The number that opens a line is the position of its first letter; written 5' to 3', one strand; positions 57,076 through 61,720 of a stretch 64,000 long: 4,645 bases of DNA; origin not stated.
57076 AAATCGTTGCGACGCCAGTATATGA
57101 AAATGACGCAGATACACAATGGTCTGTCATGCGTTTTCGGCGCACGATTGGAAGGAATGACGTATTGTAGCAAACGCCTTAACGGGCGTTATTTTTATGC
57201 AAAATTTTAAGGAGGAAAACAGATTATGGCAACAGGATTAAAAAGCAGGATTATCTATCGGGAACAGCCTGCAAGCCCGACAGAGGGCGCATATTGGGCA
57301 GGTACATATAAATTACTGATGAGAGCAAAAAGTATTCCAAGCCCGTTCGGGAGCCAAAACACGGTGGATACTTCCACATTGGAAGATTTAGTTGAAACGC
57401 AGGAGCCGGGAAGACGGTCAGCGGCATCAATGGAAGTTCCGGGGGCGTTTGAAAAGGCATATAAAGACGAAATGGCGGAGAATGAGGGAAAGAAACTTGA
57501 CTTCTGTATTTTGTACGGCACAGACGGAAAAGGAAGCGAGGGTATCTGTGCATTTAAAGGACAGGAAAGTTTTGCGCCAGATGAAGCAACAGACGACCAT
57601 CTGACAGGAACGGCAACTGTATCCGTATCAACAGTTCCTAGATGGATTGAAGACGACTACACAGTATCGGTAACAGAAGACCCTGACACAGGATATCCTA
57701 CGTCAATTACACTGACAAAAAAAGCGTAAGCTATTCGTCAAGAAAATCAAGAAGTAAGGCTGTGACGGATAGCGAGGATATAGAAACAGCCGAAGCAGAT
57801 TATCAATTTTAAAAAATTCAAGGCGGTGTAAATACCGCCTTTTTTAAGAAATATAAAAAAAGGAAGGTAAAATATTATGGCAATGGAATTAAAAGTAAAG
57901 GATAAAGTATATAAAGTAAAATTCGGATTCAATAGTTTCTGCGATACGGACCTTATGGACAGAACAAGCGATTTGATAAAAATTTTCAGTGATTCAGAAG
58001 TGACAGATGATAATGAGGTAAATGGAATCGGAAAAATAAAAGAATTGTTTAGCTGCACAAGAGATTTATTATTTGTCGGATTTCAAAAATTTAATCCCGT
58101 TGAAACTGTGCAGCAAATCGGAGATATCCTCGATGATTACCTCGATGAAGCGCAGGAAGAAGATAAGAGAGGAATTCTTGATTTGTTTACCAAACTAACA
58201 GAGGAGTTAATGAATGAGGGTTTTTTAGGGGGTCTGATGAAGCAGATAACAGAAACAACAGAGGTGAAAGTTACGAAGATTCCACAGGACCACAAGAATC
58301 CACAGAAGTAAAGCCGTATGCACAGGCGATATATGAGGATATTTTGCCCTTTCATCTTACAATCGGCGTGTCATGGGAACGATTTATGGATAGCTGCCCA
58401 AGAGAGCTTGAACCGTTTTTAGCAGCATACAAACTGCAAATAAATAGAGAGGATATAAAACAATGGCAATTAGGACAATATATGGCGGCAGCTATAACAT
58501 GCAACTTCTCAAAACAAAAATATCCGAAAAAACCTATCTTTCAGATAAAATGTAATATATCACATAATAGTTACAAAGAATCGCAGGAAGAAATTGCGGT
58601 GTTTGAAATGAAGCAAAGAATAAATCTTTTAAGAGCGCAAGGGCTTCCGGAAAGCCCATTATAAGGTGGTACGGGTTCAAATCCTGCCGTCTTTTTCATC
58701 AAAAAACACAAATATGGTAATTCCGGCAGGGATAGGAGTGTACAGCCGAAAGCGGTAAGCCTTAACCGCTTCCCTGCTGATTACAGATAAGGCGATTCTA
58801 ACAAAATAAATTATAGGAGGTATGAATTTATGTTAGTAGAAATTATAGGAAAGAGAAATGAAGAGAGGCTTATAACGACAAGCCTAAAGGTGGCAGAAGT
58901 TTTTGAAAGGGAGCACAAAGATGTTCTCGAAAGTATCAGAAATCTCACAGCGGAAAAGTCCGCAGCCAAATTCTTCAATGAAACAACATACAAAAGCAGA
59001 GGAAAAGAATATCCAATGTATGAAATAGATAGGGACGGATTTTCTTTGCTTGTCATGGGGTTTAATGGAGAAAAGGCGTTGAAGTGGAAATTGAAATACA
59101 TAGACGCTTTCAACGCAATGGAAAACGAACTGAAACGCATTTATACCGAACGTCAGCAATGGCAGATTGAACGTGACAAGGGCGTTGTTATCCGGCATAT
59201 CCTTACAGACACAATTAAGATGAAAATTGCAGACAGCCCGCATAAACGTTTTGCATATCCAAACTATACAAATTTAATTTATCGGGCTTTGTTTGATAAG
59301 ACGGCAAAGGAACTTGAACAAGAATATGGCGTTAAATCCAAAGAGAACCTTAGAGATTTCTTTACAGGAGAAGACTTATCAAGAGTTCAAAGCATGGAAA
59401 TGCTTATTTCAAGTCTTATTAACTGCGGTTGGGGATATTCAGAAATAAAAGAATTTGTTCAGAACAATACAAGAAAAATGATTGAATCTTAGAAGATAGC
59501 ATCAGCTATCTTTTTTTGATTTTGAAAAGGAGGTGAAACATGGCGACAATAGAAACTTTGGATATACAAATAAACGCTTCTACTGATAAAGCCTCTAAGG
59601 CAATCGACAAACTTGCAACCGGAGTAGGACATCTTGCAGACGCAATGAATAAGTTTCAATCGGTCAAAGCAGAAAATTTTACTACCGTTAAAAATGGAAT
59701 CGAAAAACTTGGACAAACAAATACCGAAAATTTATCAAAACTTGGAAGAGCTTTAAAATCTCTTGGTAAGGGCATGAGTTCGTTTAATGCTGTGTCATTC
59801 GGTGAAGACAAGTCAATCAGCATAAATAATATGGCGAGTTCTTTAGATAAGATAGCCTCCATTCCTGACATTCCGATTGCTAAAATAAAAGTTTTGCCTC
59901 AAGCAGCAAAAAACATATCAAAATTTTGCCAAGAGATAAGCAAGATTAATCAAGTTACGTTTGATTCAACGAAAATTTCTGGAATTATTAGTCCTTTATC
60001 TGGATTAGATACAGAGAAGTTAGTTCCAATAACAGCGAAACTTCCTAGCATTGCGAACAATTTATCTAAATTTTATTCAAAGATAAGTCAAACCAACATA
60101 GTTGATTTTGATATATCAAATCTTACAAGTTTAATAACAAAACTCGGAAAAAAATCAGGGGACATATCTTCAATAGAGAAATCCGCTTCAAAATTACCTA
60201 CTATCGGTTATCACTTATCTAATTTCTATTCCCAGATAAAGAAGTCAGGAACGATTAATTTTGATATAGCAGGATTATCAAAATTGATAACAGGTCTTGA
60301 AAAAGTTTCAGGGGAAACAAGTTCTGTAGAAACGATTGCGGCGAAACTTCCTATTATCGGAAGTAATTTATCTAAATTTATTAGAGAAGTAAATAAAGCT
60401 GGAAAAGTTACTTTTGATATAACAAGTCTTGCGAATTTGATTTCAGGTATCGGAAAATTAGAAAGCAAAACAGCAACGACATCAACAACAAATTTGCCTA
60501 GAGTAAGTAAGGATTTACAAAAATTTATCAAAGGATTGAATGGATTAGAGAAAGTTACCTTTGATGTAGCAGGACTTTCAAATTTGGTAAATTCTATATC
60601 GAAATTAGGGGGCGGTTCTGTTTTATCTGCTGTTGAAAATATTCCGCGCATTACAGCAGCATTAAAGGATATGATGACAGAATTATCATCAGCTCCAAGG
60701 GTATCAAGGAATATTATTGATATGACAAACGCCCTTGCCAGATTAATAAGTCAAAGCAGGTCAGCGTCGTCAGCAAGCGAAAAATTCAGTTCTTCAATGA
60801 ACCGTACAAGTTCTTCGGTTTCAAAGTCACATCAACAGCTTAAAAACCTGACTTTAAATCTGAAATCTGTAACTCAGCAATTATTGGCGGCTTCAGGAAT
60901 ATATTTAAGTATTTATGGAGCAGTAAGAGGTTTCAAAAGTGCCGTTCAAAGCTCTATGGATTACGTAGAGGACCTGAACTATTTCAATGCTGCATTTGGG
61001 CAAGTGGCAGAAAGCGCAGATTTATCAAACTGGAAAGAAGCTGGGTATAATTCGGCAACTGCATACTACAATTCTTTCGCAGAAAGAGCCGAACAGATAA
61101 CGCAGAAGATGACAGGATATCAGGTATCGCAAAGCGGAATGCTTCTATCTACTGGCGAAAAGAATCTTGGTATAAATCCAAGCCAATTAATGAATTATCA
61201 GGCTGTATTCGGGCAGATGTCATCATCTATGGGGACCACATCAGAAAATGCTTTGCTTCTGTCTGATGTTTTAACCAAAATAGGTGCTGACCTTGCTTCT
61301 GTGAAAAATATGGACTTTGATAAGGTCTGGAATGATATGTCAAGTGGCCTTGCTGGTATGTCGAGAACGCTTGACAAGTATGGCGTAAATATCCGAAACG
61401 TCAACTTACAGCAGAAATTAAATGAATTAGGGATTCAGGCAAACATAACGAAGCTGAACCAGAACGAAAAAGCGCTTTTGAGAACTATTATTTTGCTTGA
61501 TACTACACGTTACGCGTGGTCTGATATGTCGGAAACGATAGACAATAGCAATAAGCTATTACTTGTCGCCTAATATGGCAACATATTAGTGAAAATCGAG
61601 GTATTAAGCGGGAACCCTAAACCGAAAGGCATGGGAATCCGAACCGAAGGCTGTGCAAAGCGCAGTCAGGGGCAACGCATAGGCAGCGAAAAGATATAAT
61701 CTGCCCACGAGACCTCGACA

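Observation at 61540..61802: Tape measure gene split by a compact group I intron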

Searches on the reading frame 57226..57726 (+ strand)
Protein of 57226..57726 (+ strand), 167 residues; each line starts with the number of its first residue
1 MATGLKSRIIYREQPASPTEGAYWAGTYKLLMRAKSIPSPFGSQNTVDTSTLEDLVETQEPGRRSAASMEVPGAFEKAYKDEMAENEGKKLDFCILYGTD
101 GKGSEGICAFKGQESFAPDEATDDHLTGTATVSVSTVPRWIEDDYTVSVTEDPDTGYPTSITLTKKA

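Call 49: search_protein_families(library=pfam, proteins=[window:57226-57726:+], max_evalue=0.01)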
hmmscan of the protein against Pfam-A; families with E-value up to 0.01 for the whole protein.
window:57226-57726:+ (167 aa): 0 families

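Call 51: search_protein_families(library=phrogs, proteins=[window:57226-57726:+], max_evalue=0.001)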
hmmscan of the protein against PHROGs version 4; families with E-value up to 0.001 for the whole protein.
window:57226-57726:+ (167 aa): 1 family
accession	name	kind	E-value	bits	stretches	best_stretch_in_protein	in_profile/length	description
phrog_158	-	tail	1.2e-09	39.1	1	8-155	23-173/376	major tail protein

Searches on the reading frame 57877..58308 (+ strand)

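Call 49: search_protein_families(library=pfam, proteins=[window:57877-58308:+], max_evalue=0.01)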
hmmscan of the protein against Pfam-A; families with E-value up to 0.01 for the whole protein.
window:57877-58308:+ (144 aa): 1 family
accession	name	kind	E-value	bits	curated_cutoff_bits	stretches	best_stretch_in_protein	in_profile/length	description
PF12363.14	Phage_TAC_12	-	0.001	19.9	26.2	0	83-124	71-110/111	Phage tail assembly chaperone protein, TAC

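Call 51: search_protein_families(library=phrogs, proteins=[window:57877-58308:+], max_evalue=0.001)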
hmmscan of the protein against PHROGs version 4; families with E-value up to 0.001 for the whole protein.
window:57877-58308:+ (144 aa): 1 family
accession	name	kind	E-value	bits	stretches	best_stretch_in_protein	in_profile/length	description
phrog_183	-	tail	1.2e-06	29.2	0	80-138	88-141/305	tail chaperone protein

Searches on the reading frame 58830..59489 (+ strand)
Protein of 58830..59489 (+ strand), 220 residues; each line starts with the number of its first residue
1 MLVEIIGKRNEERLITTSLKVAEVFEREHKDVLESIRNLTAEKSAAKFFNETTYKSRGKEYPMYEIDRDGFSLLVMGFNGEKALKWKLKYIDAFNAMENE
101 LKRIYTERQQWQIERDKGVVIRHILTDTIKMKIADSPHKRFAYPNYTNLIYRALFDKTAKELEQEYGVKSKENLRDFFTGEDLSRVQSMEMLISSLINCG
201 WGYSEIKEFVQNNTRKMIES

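Call 49: search_protein_families(library=pfam, proteins=[window:58830-59489:+], max_evalue=0.01)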
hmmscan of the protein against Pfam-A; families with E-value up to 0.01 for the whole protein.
window:58830-59489:+ (220 aa): 1 family
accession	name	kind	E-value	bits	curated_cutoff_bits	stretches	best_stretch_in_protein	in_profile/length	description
PF09669.15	Phage_pRha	-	3.6e-29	101.6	29.9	1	16-99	1-91/91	Phage regulatory protein Rha (Phage_pRha)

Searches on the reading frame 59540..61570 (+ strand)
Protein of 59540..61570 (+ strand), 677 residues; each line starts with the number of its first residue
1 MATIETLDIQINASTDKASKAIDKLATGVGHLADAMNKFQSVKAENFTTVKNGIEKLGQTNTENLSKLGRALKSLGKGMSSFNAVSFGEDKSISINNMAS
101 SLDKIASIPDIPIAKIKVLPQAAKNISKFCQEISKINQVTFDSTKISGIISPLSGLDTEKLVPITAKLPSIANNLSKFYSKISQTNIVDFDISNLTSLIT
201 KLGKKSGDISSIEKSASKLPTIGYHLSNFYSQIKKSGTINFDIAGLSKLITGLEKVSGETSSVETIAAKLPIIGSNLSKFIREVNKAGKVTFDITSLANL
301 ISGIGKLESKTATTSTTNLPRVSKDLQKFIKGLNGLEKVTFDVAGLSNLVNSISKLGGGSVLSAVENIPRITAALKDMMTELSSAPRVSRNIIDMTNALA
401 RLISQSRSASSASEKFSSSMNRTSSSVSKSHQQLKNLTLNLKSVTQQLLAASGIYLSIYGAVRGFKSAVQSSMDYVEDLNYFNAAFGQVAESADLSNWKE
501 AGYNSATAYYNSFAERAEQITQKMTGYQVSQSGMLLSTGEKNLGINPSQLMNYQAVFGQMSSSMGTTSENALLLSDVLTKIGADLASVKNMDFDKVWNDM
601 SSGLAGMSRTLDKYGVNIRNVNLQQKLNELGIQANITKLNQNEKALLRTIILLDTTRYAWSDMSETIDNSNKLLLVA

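Call 40: find_encoding_contigs(protein=window:59540-61570:+, flank=3000, max_places=6)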
Protein window:59540-61570:+ (677 aa): 12 contigs read that carry it; 6 places shown.
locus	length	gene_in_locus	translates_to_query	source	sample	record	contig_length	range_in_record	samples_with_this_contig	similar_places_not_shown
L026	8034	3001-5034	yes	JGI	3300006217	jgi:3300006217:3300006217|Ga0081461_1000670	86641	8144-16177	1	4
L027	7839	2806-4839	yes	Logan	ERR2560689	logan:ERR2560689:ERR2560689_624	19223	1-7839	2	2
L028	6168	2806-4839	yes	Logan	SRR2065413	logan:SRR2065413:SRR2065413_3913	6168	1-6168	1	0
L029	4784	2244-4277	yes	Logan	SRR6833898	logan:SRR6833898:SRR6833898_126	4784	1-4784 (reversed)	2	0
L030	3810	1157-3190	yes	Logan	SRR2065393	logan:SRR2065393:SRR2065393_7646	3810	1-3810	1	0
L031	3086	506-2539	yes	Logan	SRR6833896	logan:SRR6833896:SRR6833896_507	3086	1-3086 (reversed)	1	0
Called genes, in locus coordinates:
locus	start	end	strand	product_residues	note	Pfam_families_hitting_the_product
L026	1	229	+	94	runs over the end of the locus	-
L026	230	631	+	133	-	-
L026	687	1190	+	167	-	-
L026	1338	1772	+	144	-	-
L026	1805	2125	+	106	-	-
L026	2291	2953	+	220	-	PF09669:Phage_pRha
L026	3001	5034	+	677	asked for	-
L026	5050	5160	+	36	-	-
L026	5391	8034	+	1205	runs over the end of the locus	-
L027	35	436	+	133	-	-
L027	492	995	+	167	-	-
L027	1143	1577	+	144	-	-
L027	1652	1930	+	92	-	-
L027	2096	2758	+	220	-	PF09669:Phage_pRha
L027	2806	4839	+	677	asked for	-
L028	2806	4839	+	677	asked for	-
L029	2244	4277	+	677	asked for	-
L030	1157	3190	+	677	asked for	-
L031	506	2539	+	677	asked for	-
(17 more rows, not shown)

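Call 66: find_encoding_contigs(protein=window:59540-61570:+, flank=10000, max_places=1)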
Protein window:59540-61570:+ (677 aa): 12 contigs read that carry it; 1 place shown.
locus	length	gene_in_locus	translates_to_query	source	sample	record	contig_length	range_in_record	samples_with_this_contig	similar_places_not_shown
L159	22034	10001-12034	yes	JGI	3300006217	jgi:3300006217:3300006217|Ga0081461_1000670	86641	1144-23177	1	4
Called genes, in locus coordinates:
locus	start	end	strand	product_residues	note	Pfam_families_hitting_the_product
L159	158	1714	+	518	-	PF05133:SPP1_portal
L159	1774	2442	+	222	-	-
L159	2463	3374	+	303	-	-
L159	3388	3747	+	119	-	-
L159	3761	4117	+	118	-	-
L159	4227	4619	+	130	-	-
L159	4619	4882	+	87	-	PF16079:Phage_holin_5_2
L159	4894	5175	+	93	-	-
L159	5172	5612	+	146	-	-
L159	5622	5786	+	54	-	-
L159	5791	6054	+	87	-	PF25189:Tad8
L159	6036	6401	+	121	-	-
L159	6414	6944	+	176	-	-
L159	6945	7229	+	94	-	-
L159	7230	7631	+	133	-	-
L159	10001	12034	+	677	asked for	-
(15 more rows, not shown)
